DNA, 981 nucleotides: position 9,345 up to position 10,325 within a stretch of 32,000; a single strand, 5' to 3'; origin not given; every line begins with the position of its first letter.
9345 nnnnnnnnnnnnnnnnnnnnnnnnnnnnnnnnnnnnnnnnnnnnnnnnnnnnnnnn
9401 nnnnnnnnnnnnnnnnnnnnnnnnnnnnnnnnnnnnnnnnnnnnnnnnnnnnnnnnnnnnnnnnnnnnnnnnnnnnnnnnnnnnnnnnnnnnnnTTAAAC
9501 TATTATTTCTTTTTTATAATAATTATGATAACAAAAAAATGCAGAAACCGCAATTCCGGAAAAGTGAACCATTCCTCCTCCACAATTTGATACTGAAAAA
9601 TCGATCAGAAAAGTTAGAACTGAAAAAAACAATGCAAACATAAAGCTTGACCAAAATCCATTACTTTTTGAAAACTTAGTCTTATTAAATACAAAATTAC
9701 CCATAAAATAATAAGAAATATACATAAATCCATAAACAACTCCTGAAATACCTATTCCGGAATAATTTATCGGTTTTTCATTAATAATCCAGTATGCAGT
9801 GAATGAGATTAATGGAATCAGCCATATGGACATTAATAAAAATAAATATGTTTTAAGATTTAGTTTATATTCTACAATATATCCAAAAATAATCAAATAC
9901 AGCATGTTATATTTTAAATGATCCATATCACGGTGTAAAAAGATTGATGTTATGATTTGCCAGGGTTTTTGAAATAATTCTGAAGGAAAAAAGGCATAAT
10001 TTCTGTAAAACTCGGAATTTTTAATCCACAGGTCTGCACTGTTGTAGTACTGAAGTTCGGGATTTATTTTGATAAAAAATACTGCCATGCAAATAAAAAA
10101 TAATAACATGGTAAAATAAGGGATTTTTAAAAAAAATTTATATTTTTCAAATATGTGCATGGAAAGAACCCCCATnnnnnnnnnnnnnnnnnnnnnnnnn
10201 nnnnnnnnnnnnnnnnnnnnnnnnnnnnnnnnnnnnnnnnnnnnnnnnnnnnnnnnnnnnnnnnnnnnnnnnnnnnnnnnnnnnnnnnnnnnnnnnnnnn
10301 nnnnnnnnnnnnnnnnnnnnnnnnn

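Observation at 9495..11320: Translationally coupled 4-TM/beta-domain protein + rhomboid protease next to an OLD nuclease: candidate undescribed membrane-proteolysis defence module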

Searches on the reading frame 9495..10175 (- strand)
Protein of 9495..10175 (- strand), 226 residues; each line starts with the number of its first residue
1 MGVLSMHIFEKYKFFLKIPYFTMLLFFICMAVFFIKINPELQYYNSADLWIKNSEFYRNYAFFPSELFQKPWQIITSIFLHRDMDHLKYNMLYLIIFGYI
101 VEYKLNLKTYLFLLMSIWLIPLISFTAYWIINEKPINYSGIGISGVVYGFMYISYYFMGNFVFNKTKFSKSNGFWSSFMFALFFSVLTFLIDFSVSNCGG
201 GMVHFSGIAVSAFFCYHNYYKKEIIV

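Call 4: search_protein_families(library=pfam, proteins=[window:9495-10175:-], max_evalue=0.01)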
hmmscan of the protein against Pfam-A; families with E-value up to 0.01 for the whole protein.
window:9495-10175:- (226 aa): 1 family
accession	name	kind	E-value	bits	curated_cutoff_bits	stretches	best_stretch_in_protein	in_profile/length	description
PF01694.28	Rhomboid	-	5.2e-12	46.6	22.6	1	70-213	3-135/143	Rhomboid domain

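Call 5: search_protein_families(library=padloc, proteins=[window:9495-10175:-], max_evalue=0.01)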
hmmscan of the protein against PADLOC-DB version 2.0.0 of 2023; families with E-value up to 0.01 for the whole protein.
window:9495-10175:- (226 aa): 0 families

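Call 6: search_protein_families(library=ncbifam, proteins=[window:9495-10175:-], max_evalue=0.1)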
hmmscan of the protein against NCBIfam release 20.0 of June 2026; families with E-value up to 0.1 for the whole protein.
window:9495-10175:- (226 aa): 2 families
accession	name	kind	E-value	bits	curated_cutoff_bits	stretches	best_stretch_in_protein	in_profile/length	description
TIGR03902.1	rhom_GG_sort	equivalog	8.5e-10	38.8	84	1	69-154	14-94/154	rhombosortase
TIGR04239.1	rhombo_GlpG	equivalog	0.021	14.5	250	1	54-210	117-260/271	rhomboid family intramembrane serine protease GlpG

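Call 7: search_protein_families(library=phrogs, proteins=[window:9495-10175:-], max_evalue=0.1)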
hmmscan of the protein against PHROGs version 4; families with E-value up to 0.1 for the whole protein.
window:9495-10175:- (226 aa): 1 family
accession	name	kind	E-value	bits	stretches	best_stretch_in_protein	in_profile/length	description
phrog_16931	-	unknown function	7.7e-12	46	1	61-213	53-207/217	-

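Call 12: find_homologous_proteins(query=window:9495-10175:-, max_evalue=0.001)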
Query window:9495-10175:- (226 aa): 1 proteins with E <= 0.001 among 260 candidates.
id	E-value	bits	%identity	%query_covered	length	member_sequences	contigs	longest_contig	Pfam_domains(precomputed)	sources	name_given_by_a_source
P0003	2.4e-85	304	100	63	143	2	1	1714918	PF01694.29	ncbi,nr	ncbi:rhomboid family intramembrane serine protease [Methanococcus maripaludis]|nr:rhomboid family in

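Call 29: search_solved_structures(query=window:9495-10175:-, max_evalue=1, show_alignments=2)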
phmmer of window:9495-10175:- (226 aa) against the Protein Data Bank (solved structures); distinct sequences matched with E-value up to 1: 0.

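Call 38: search_dna_similar(query=window:9495-10175:-, collection=phages, mode=protein, max_evalue=0.01, max_rows=15)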
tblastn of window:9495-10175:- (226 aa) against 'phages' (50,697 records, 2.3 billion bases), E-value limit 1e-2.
No match.

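Call 52: predict_structure(protein=window:9495-10175:-)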
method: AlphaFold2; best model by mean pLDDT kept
length: 226 residues; sequences in the alignment: 1
mean_pLDDT: 46.6   pTM: 0.27
mean pLDDT of the five models: 46.6, 44.5, 43.5, 42.9, 42.8
residues with pLDDT >= 90: 0; 70-90: 0; 50-70: 79; < 50: 147
segments of 3 or more residues with pLDDT < 50: 1-10, 13-23, 33-93, 132-145, 162-169, 192-226
pLDDT, mean of each block of 10 residues (from residue 1): 44 46 51 44 39 40 37 36 45 50 55 61 54 43 49 52 48 56 56 43 41 44 33
secondary structure, 60 per line:
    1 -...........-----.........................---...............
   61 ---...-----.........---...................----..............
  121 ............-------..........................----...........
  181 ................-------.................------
elements in order: H2-12 H18-42 H46-60 H72-80 H84-102 H107-132 H140-165 H170-196 H204-220

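Call 70: find_related_loci(query=window:9495-10175:-, collection=viral_contigs, flank=5000)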
Query window:9495-10175:- (226 aa) in viral_contigs; peptide patterns used: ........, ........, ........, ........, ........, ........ (x = any residue, [..] = any of these).
4 stretches matched a pattern, but none encodes a relative of the query by tblastn (E <= 1e-3).

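Call 81: find_related_loci(query=window:9495-10175:-, collection=metagenome_contigs, flank=5000)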
Query window:9495-10175:- (226 aa) in metagenome_contigs; peptide patterns used: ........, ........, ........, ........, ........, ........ (x = any residue, [..] = any of these).
53 stretches matched a pattern, but none encodes a relative of the query by tblastn (E <= 1e-3).
